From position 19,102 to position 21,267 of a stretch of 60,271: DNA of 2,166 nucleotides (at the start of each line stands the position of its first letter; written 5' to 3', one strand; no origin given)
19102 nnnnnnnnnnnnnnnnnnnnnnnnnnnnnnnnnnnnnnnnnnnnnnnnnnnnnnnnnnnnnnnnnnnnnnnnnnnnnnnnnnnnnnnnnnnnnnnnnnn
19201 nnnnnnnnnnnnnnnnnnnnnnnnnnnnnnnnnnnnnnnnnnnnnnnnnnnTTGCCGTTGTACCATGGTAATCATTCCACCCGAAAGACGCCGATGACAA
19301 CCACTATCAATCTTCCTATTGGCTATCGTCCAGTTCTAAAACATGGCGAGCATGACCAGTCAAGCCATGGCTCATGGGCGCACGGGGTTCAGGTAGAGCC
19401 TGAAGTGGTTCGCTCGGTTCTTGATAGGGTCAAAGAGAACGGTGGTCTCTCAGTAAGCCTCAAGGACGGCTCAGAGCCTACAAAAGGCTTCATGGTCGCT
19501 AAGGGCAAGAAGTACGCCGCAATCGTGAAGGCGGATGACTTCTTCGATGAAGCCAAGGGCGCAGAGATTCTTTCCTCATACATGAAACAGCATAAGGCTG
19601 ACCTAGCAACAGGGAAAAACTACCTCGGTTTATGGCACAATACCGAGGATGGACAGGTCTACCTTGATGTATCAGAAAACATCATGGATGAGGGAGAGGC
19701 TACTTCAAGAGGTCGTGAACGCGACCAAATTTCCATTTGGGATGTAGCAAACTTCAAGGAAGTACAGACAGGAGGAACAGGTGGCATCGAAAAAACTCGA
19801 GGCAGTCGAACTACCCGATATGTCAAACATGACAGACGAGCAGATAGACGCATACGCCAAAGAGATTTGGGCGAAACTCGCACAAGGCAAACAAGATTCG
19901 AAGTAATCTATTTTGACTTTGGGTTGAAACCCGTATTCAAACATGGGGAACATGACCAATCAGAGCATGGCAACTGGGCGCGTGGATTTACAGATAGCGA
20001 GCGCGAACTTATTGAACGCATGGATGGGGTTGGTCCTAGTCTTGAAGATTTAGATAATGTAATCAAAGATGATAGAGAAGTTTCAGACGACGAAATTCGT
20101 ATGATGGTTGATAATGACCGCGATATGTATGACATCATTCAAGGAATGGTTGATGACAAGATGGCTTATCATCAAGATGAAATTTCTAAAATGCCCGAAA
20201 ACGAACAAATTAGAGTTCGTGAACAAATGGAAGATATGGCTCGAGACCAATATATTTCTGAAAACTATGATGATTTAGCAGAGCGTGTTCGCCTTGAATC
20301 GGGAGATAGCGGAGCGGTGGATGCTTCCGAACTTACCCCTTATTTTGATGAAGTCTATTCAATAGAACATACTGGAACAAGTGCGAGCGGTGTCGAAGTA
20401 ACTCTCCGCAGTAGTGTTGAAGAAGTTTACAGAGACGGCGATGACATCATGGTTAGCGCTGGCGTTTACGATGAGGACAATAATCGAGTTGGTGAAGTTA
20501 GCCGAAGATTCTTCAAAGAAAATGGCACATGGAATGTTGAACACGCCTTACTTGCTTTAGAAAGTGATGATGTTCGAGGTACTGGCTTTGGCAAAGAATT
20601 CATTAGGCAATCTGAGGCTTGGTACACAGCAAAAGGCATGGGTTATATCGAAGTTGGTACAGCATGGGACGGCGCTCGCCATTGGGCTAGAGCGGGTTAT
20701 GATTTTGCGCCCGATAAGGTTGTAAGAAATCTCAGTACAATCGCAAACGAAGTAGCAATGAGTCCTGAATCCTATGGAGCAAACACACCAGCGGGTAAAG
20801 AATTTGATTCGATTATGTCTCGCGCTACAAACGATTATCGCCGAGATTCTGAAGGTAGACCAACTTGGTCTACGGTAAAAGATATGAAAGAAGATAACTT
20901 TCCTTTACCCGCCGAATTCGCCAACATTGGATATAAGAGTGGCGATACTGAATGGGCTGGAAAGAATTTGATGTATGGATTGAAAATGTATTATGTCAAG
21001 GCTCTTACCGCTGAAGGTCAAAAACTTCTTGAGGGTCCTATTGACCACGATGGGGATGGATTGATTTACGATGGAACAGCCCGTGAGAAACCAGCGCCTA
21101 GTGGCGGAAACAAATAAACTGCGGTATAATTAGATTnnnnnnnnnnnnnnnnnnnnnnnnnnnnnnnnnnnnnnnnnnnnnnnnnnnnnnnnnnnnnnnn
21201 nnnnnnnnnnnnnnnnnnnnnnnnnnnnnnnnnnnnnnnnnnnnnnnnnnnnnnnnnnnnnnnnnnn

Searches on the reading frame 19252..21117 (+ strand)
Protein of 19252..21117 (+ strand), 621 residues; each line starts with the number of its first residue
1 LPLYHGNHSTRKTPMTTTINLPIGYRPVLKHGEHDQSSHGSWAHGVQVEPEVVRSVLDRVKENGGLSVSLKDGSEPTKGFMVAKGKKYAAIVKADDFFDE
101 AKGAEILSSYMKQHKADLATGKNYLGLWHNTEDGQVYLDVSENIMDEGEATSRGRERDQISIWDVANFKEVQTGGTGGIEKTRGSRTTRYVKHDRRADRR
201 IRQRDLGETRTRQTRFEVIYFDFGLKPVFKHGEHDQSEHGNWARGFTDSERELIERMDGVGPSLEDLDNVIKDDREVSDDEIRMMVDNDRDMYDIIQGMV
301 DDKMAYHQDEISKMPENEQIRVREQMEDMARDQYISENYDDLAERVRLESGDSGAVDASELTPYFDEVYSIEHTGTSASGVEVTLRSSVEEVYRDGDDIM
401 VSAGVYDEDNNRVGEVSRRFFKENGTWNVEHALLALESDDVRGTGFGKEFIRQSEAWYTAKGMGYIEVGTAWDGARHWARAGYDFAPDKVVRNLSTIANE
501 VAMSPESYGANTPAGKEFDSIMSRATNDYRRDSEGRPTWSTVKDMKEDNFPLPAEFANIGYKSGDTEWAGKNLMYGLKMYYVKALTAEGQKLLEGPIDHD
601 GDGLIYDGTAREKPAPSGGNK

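Call 18: search_protein_families(library=pfam, proteins=[window:19252-21117:+], max_evalue=0.01)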
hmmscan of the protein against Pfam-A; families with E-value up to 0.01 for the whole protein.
window:19252-21117:+ (621 aa): 0 families

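Call 23: search_protein_families(library=phrogs, proteins=[window:19252-21117:+], max_evalue=0.00001)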
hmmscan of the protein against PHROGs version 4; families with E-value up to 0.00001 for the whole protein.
window:19252-21117:+ (621 aa): 1 family
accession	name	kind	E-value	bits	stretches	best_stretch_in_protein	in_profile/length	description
phrog_17808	-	unknown function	3.6e-08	34.8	1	79-167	38-123/137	-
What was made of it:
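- Tried and rejected: No acetyltransferase domain was found in 19252..21117 (calls 18, 23).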
